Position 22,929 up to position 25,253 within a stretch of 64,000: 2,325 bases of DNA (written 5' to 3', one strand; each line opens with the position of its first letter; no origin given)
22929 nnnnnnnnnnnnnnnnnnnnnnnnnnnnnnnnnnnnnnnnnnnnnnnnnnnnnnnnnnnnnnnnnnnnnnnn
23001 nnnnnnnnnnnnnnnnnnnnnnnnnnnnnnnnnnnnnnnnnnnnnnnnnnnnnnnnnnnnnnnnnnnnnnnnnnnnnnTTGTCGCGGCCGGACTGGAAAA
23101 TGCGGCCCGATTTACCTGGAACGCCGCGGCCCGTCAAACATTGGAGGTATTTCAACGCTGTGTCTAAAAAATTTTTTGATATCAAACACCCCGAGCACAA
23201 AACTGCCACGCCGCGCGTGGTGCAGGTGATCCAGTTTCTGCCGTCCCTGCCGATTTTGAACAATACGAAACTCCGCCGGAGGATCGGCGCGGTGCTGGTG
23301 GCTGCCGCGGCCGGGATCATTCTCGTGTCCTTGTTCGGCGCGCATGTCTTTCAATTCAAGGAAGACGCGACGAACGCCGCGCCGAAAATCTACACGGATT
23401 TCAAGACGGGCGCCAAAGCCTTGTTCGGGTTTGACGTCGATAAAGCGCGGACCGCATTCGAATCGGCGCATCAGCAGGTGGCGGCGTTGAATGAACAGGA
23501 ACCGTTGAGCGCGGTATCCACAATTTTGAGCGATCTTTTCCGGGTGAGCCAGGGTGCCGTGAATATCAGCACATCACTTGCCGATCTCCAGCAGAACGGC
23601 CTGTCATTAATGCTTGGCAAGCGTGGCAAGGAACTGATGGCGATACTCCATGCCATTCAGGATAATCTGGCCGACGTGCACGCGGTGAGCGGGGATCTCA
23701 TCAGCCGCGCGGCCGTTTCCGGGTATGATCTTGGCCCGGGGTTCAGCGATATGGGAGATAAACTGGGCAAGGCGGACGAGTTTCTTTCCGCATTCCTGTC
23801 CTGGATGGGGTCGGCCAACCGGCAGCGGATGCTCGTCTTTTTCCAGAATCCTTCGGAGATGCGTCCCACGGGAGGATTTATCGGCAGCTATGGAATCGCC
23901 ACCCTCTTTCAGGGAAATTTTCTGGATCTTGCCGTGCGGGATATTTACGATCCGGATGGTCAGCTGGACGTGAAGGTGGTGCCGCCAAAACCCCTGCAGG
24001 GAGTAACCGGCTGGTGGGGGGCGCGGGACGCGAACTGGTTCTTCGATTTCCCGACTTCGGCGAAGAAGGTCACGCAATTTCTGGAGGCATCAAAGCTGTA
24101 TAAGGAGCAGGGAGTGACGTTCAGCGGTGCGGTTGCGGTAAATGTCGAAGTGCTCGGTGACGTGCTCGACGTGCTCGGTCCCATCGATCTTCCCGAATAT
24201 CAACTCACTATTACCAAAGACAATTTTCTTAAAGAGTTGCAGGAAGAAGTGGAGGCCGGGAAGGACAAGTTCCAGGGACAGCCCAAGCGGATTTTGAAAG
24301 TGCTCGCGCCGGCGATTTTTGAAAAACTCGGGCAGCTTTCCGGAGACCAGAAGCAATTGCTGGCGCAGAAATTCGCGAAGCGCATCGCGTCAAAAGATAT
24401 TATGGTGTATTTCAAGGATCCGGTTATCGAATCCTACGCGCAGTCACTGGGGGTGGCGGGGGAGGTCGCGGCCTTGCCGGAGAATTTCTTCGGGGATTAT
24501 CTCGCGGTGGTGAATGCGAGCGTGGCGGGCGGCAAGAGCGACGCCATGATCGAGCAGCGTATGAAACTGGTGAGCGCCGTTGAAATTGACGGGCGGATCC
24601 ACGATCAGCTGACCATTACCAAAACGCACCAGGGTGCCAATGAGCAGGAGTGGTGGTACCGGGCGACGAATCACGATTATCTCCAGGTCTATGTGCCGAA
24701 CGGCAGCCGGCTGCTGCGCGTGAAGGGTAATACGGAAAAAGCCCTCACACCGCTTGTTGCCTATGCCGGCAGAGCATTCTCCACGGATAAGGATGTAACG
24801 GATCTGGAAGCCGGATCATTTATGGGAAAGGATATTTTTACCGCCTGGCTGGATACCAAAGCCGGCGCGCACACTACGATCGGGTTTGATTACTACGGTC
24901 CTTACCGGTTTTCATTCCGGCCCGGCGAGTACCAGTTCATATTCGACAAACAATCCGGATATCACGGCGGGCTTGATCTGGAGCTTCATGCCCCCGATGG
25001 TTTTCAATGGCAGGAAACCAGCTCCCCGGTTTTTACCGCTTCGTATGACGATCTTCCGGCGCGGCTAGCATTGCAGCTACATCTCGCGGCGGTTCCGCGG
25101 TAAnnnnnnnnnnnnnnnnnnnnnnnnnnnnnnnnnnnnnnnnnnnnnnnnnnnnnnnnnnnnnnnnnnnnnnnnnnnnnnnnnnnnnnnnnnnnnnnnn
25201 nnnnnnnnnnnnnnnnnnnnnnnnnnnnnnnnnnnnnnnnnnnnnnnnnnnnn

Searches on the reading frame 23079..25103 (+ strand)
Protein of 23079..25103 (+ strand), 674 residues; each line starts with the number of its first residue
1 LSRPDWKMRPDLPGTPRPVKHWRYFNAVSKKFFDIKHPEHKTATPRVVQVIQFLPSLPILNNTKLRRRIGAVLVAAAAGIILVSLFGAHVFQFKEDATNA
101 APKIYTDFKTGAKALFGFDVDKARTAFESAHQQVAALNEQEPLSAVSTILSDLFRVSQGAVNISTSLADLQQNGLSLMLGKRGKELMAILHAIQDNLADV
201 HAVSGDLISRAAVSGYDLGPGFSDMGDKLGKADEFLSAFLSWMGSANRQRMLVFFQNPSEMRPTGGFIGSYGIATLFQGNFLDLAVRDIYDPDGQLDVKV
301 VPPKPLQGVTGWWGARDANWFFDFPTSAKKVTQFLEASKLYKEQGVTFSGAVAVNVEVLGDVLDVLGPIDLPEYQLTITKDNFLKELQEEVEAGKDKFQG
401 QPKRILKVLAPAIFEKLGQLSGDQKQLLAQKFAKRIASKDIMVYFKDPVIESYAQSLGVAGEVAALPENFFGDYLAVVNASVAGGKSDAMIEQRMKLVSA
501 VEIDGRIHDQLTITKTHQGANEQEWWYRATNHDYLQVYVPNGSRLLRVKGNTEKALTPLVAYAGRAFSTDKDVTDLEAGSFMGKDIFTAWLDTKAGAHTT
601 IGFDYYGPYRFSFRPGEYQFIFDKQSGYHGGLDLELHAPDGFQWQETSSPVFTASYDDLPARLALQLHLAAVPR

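Call 28: search_protein_families(library=pfam, proteins=[window:23079-25103:+], max_evalue=0.001)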
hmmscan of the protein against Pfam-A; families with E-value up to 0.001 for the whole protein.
window:23079-25103:+ (674 aa): 1 family
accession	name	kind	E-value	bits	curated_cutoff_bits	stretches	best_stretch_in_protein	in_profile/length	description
PF13196.11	DUF4012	-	5.1e-19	69.6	28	1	249-391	4-143/144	Protein of unknown function (DUF4012)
